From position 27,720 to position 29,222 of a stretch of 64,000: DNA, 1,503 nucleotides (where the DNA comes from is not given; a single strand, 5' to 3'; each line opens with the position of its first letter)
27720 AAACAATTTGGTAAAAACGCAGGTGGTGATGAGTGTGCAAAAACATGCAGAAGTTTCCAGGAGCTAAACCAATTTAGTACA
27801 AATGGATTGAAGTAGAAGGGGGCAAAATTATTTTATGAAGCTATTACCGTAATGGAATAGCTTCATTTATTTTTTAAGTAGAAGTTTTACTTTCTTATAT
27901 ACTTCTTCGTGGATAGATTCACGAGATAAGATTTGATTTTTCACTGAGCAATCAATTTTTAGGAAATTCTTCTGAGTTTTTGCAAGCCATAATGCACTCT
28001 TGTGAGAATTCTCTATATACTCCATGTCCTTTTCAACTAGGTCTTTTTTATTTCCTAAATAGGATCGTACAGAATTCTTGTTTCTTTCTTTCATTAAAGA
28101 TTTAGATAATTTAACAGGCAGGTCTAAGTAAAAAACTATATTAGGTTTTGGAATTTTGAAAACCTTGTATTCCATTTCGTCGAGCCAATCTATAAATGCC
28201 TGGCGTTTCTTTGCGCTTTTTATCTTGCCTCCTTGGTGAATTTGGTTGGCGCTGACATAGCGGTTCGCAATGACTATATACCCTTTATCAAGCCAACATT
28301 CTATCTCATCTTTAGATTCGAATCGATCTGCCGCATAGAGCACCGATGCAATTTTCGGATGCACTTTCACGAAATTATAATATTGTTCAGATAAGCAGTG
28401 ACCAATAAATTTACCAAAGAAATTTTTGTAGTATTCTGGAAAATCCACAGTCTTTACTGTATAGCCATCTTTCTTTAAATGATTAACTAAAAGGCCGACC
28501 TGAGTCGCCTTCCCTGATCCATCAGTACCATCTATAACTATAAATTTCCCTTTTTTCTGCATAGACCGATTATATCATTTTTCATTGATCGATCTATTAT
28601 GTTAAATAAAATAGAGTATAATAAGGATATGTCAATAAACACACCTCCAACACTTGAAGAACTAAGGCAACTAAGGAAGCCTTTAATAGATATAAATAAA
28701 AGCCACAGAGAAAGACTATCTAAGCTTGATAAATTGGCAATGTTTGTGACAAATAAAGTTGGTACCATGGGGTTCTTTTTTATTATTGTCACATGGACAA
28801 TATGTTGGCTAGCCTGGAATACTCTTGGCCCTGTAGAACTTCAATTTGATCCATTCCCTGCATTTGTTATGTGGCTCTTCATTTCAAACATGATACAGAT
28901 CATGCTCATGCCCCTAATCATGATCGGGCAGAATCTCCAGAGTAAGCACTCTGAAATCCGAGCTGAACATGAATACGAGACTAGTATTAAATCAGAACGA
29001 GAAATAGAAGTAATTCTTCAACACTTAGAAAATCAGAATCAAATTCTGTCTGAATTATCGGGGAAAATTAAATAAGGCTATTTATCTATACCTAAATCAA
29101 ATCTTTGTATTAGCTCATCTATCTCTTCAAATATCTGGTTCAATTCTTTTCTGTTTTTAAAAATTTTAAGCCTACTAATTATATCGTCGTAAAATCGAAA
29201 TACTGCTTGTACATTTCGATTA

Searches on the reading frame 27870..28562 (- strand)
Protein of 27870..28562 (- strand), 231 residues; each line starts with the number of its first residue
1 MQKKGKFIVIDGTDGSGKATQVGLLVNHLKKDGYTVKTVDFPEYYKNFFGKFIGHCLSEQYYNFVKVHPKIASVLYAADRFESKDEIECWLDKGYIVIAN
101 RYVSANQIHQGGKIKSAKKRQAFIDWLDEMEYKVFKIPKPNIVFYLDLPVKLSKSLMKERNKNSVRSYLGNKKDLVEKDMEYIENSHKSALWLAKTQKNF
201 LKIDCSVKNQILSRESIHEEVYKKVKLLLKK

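Call 17: search_protein_families(library=pfam, proteins=[window:27870-28562:-], max_evalue=0.001)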
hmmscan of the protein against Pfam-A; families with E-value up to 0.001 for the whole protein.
window:27870-28562:- (231 aa): 2 families
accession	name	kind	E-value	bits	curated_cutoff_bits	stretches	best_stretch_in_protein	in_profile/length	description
PF02223.23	Thymidylate_kin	-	3.7e-19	69.6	27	1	10-209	1-178/185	Thymidylate kinase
PF01712.25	dNK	-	0.00041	20.6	27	1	8-226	1-199/203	Deoxynucleoside kinase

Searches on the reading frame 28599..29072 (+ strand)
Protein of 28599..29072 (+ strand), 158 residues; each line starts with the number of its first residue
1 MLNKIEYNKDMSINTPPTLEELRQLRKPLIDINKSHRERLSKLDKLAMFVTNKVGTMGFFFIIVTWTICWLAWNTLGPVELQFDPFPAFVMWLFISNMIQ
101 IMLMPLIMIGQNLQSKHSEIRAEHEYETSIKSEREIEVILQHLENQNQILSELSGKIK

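Call 17: search_protein_families(library=pfam, proteins=[window:28599-29072:+], max_evalue=0.001)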
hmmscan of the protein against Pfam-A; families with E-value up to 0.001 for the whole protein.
window:28599-29072:+ (158 aa): 1 family
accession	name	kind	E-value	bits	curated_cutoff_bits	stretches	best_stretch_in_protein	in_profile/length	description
PF06210.16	DUF1003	-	1.6e-24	86.5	27.4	1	54-151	1-97/103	Protein of unknown function (DUF1003)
